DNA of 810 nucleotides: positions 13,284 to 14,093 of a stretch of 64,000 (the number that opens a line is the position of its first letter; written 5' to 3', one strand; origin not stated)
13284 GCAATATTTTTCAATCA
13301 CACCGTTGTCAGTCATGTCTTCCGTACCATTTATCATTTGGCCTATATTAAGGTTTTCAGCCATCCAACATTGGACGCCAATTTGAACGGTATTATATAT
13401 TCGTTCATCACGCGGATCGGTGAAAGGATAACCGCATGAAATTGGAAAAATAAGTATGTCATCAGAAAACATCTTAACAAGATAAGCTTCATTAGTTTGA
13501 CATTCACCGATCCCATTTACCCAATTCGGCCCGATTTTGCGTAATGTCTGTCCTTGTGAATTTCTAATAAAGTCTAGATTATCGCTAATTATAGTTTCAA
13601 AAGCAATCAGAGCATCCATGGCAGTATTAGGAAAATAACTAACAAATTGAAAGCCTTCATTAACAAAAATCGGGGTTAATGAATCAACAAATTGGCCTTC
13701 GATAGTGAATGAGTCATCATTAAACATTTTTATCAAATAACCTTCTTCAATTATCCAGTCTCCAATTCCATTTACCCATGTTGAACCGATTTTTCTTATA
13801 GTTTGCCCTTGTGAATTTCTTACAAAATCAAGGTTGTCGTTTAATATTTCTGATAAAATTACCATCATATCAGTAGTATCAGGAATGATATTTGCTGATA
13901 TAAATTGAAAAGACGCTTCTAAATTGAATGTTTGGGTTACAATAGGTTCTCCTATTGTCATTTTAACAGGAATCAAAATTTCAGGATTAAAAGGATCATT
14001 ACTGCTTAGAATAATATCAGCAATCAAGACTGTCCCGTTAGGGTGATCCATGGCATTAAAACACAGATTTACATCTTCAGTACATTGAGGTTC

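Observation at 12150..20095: Tandem giant T9SS cargo genes built from shuffled cassettes around a FISUMP lectin-like domain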

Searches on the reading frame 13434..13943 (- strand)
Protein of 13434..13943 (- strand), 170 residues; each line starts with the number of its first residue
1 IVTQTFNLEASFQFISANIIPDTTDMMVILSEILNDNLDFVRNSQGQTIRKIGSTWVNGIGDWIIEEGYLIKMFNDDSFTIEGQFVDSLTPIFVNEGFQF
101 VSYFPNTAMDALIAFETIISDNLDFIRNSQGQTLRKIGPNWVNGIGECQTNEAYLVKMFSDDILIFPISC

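Call 10: search_protein_families(library=pfam, proteins=[window:13434-13943:-], max_evalue=10)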
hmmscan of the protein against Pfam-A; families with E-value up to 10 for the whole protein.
seq(170 aa): 1 family
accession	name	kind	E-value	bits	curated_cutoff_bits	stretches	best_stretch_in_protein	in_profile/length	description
PF08713.17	DNA_alkylation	-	0.017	15.3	21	1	12-55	145-185/213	DNA alkylation repair enzyme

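Call 11: find_homologous_proteins(query=window:13434-13943:-, max_evalue=0.001)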
Query seq(170 aa) (170 aa): 32 proteins with E <= 0.001 among 38 candidates.
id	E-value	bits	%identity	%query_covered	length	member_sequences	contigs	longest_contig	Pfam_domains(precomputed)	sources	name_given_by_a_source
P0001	1.4e-79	284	58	85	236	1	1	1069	-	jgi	-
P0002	3.3e-68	247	65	96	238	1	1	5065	-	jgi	-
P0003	6.0e-65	236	64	98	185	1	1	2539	-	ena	-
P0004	1.9e-64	234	60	98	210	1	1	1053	-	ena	-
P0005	1.2e-63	232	64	98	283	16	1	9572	-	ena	-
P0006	3.9e-63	230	64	97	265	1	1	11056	-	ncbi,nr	ncbi:MAG: hypothetical protein JEY97_14295 [Bacteroidales bacterium]|nr:hypothetical protein [Bacter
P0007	3.8e-62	227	63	96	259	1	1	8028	-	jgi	-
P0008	9.7e-62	226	68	85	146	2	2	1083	-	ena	-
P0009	1.4e-61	225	62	97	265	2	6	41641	-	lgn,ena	-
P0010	1.5e-61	225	59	98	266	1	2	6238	-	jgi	-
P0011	5.5e-60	220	68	84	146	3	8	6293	-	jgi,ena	-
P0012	1.9e-59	218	67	84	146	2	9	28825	-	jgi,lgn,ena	-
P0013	2.1e-58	215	60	91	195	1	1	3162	-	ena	-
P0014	8.9e-58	213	58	97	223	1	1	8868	PF18911.7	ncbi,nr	ncbi:MAG: hypothetical protein JEY97_15075 [Bacteroidales bacterium]|nr:hypothetical protein [Bacter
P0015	6.8e-57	210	58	98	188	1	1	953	-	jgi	-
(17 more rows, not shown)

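Call 24: predict_structure(alignment_id=A2)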
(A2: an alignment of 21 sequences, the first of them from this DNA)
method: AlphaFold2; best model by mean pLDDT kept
length: 170 residues; sequences in the alignment: 21
mean_pLDDT: 80.8   pTM: 0.77
mean pLDDT of the five models: 80.8, 80.5, 68.9, 50.0, 34.9
residues with pLDDT >= 90: 24; 70-90: 122; 50-70: 23; < 50: 1
segments of 3 or more residues with pLDDT < 50: none
pLDDT, mean of each block of 10 residues (from residue 1): 88 89 80 78 85 73 85 91 85 89 72 69 84 78 68 88 71
secondary structure, 60 per line:
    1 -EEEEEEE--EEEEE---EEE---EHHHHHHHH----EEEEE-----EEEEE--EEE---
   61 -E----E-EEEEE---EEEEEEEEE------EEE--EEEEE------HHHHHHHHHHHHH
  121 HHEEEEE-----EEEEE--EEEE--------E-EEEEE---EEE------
elements in order: E2-8 E11-15 E19-21 H26-33 E38-42 E48-52 E55-57 E69-73 E77-85 E92-94 E97-101 H108-122 E123-127 E133-137 E140-143 E154-158 E162-164

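Call 31: find_related_loci(query=A2, collection=genome_contigs, flank=10000)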
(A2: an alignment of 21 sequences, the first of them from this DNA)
Query A2 (170 aa) in genome_contigs; peptide patterns used: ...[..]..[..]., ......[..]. (x = any residue, [..] = any of these).
249 stretches matched a pattern; 236 encode a relative of the query (tblastn E <= 1e-3); the best 80 are kept; 67 distinct loci.
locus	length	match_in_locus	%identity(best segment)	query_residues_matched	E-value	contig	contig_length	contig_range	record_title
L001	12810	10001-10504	74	1-167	2e-82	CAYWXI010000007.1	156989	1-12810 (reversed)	MAG TPA_asm: uncultured Bacteroidales bacterium isolate SRP167671_co1_176 genome assembly, contig: NODE_63_length_156989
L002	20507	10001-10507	67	2-170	5e-80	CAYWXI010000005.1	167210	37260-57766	MAG TPA_asm: uncultured Bacteroidales bacterium isolate SRP167671_co1_176 genome assembly, contig: NODE_52_length_167210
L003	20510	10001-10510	69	1-170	7e-80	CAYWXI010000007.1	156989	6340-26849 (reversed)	MAG TPA_asm: uncultured Bacteroidales bacterium isolate SRP167671_co1_176 genome assembly, contig: NODE_63_length_156989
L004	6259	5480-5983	71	2-169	5e-80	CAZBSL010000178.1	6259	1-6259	MAG TPA_asm: uncultured Bacteroidales bacterium isolate binchicken_co243_243 genome assembly, contig: NODE_12210_length_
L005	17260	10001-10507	70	1-169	2e-78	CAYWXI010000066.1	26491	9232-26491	MAG TPA_asm: uncultured Bacteroidales bacterium isolate SRP167671_co1_176 genome assembly, contig: NODE_2063_length_2649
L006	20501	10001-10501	69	4-170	2e-78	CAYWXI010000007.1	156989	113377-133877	MAG TPA_asm: uncultured Bacteroidales bacterium isolate SRP167671_co1_176 genome assembly, contig: NODE_63_length_156989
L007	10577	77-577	69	4-170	7e-78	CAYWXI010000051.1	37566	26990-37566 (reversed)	MAG TPA_asm: uncultured Bacteroidales bacterium isolate SRP167671_co1_176 genome assembly, contig: NODE_1222_length_3756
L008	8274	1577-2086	68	1-170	3e-78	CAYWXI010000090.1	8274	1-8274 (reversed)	MAG TPA_asm: uncultured Bacteroidales bacterium isolate SRP167671_co1_176 genome assembly, contig: NODE_10276_length_827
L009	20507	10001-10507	66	2-170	2e-77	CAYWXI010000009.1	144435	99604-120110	MAG TPA_asm: uncultured Bacteroidales bacterium isolate SRP167671_co1_176 genome assembly, contig: NODE_80_length_144435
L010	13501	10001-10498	66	4-169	2e-77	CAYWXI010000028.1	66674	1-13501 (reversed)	MAG TPA_asm: uncultured Bacteroidales bacterium isolate SRP167671_co1_176 genome assembly, contig: NODE_433_length_66674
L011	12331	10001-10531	70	4-169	4e-77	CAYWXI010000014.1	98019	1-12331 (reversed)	MAG TPA_asm: uncultured Bacteroidales bacterium isolate SRP167671_co1_176 genome assembly, contig: NODE_179_length_98019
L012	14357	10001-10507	68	2-170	3e-77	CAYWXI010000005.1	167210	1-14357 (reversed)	MAG TPA_asm: uncultured Bacteroidales bacterium isolate SRP167671_co1_176 genome assembly, contig: NODE_52_length_167210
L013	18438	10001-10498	67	4-169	1e-76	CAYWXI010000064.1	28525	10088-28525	MAG TPA_asm: uncultured Bacteroidales bacterium isolate SRP167671_co1_176 genome assembly, contig: NODE_1849_length_2852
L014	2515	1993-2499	66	2-170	8e-78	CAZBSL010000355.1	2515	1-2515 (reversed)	MAG TPA_asm: uncultured Bacteroidales bacterium isolate binchicken_co243_243 genome assembly, contig: NODE_45703_length_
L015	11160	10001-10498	69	4-169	3e-76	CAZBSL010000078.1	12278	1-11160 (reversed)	MAG TPA_asm: uncultured Bacteroidales bacterium isolate binchicken_co243_243 genome assembly, contig: NODE_4505_length_1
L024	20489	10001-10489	65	4-166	5e-72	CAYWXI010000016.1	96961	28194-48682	MAG TPA_asm: uncultured Bacteroidales bacterium isolate SRP167671_co1_176 genome assembly, contig: NODE_186_length_96961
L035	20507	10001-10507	63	2-170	3e-71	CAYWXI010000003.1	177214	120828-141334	MAG TPA_asm: uncultured Bacteroidales bacterium isolate SRP167671_co1_176 genome assembly, contig: NODE_45_length_177214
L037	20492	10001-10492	65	4-167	2e-70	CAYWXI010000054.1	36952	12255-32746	MAG TPA_asm: uncultured Bacteroidales bacterium isolate SRP167671_co1_176 genome assembly, contig: NODE_1247_length_3695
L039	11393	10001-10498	64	4-169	1e-69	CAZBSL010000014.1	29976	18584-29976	MAG TPA_asm: uncultured Bacteroidales bacterium isolate binchicken_co243_243 genome assembly, contig: NODE_1039_length_2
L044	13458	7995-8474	65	8-167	2e-70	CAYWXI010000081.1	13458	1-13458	MAG TPA_asm: uncultured Bacteroidales bacterium isolate SRP167671_co1_176 genome assembly, contig: NODE_5369_length_1345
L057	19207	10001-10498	60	4-169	9e-65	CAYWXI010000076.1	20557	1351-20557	MAG TPA_asm: uncultured Bacteroidales bacterium isolate SRP167671_co1_176 genome assembly, contig: NODE_3012_length_2055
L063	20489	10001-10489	60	6-169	3e-63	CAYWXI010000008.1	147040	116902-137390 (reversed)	MAG TPA_asm: uncultured Bacteroidales bacterium isolate SRP167671_co1_176 genome assembly, contig: NODE_75_length_147040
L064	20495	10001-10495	59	4-168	2e-63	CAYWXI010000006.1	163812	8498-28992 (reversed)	MAG TPA_asm: uncultured Bacteroidales bacterium isolate SRP167671_co1_176 genome assembly, contig: NODE_54_length_163812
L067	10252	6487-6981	57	3-167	7e-63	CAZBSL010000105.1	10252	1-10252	MAG TPA_asm: uncultured Bacteroidales bacterium isolate binchicken_co243_243 genome assembly, contig: NODE_5935_length_1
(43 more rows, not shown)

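Call 44: search_protein_families(library=pfam, alignment_id=A4, max_evalue=0.00001)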
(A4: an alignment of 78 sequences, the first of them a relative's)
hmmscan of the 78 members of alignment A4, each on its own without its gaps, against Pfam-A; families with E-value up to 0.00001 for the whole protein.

A. member 1, L001:2300-4543:+ (748 aa): 1 family
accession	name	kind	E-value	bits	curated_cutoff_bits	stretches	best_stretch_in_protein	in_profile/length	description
PF20009.4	GEVED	-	1.4e-18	67.9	24.4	1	661-737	2-77/78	GEVED domain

B. families by the number of members that match (of 78 scanned): 56 families (the first 25 are shown)
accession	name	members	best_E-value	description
PF20009.4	GEVED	8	8.7e-19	GEVED domain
PF11551.14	Omp28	7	4.7e-23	Outer membrane protein Omp28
PF07705.17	CARDB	6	1.6e-07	CARDB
PF01364.23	Peptidase_C25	4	2.3e-60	Peptidase family C25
PF13229.12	Beta_helix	4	2.3e-45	Right handed beta helix region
PF13517.12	FG-GAP_3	4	2.6e-38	FG-GAP-like repeat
PF18911.6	PKD_4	4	4.5e-29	PKD domain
PF15902.12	Sortilin-Vps10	4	7.7e-28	Sortilin, neurotensin receptor 3,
PF00801.26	PKD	4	4.2e-22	PKD domain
PF05048.19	NosD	4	3.5e-20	Periplasmic copper-binding protein (NosD)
PF03785.20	Peptidase_C25_C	4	8.6e-15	Peptidase family C25, C terminal ig-like domain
PF08126.16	Propeptide_C25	3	4.4e-22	Propeptide_C25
PF13620.12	CarboxypepD_reg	3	5.6e-13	Carboxypeptidase regulatory-like domain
PF00704.34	Glyco_hydro_18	2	5.8e-92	Glycosyl hydrolases family 18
PF02415.23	Chlam_PMP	2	3.5e-35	Chlamydia polymorphic membrane protein (Chlamydia_PMP) repeat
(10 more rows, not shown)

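Call 46: search_protein_representatives(alignment_id=A2)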
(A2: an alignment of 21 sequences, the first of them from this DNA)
Query: 21 sequences, 167 profile positions. Proteins with E-value up to 0.001 (for the whole library): 5224; up to 1e-10: 2257; up to 1e-30: 262. The best 150 are listed.
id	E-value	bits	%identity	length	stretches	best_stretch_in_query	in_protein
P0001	1.8e-117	405.0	-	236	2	14-147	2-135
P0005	6.4e-85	299.0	-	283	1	2-167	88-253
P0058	2.1e-83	294.1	-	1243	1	2-167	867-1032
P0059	1.7e-82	291.2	-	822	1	3-167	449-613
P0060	1.7e-82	291.1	-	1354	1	2-167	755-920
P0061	3.1e-82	290.3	-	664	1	3-167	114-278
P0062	5.5e-82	289.5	-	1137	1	3-167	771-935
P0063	6.7e-82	289.2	-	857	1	3-167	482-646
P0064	7.8e-82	289.0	-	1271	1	6-167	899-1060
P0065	1.4e-81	288.2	-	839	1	3-167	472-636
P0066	2.3e-81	287.4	-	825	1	2-167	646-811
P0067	3.7e-81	286.8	-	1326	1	3-167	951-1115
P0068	4.2e-81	286.6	-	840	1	2-166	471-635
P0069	4.7e-81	286.5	-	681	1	3-167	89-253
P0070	5.6e-81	286.2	-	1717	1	2-167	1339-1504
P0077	4.5e-80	283.3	-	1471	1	3-167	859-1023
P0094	2.3e-78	277.7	-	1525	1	3-167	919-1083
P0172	1.3e-69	249.2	-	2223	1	2-167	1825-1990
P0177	1.5e-68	245.7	-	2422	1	3-167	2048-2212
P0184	5.6e-68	243.9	-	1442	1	3-167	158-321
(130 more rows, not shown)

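Call 58: list_cluster_members(proteins=[P0058, P0060, P0070, P0077, P0172, P0177, P0047, P0050, P0184, P0094])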
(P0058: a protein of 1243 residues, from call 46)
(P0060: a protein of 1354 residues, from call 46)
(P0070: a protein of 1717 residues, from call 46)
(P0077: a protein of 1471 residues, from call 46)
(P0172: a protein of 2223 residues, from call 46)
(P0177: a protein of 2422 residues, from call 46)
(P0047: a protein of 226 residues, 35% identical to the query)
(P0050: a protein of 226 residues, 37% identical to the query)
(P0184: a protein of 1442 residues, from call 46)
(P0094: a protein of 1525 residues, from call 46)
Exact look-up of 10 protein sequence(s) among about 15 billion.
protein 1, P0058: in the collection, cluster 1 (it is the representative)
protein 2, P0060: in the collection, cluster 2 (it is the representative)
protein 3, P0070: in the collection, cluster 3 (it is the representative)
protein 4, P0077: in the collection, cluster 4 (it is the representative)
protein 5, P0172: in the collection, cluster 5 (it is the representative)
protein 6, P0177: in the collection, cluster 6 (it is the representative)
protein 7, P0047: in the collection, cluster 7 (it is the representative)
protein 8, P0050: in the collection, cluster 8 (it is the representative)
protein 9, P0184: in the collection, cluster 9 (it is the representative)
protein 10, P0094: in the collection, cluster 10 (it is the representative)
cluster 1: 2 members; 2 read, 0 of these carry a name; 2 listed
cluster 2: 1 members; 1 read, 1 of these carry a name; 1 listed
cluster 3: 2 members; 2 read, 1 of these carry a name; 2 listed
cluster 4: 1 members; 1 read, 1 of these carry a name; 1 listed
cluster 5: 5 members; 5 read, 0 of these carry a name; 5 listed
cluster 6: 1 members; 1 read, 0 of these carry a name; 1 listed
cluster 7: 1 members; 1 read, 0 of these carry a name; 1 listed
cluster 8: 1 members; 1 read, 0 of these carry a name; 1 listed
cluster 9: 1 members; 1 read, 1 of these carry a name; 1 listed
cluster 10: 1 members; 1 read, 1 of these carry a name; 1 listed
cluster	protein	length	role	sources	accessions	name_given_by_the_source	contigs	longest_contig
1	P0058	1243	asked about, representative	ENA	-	-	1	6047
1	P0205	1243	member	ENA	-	-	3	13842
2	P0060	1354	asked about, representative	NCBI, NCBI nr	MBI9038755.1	MAG: right-handed parallel beta-helix repeat-containing protein [Bacteroidales bacterium] | right-handed parallel beta-helix repeat-containing protein [Bacteroidales bacterium]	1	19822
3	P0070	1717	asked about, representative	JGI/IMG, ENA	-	PKD repeat protein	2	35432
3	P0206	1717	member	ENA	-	-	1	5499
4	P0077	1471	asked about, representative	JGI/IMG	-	uncharacterized protein (TIGR02145 family)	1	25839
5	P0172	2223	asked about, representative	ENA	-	-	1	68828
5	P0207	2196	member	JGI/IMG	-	-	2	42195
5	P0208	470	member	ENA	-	-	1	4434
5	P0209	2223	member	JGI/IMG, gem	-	-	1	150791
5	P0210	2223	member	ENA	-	-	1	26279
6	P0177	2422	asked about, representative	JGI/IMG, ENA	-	-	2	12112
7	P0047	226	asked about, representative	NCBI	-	-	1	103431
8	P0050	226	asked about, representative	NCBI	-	-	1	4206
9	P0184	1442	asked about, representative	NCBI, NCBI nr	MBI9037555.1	MAG: hypothetical protein JEY97_05420 [Bacteroidales bacterium] | hypothetical protein [Bacteroidales bacterium]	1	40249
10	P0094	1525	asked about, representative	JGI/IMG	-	uncharacterized protein (TIGR02145 family)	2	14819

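Call 59: search_solved_structures(query=A2, max_evalue=10)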
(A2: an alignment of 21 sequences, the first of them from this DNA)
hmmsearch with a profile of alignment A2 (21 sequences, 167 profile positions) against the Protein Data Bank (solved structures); distinct sequences matched with E-value up to 10: 24.
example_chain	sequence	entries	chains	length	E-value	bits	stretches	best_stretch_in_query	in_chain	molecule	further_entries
6ft5_A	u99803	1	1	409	2.4e-06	30.3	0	23-55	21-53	alphaRep A3_A3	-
6fsq_A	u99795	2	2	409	0.00019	24.2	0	23-55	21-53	alphaRep A3_bGFPD | A3_bGFPD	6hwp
3ltj_A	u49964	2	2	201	0.0024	20.6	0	21-55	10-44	AlphaRep-4 | bA3-2: binder of A3 protein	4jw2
4jw3_C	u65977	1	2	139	0.004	19.9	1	31-101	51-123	Alpha-helical artificial proteins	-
3ltm_A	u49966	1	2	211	0.0041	19.8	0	23-55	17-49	Alpha-Rep4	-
8aw4_A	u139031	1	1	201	0.0081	18.9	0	30-104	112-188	ALPHAREP bB-E3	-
9rhz_A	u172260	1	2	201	0.0082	18.9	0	31-101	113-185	ALPHAREP bE5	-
9t1m_A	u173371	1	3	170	0.033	16.9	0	31-79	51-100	Alpha Rep E4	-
6gwc_C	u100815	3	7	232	0.04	16.6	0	30-59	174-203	iE5 ALPHAREP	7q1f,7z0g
6gwd_G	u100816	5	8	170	0.066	15.9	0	32-59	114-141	iiH5 ALPHAREP | iih5 Alpha Repeating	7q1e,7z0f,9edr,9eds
6g4j_B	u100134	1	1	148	0.087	15.5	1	30-105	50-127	alphaREP bE8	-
7cnb_A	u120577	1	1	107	0.09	15.5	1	6-59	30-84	DNA packaging protein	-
4r7o_A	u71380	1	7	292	0.095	15.4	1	43-95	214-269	Glycerophosphoryl diester phosphodiesterase, putative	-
6v1w_A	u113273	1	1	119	0.11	15.2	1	6-59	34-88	DNA packaging protein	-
4xl5_C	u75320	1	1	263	0.25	14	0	30-58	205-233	bGFP-A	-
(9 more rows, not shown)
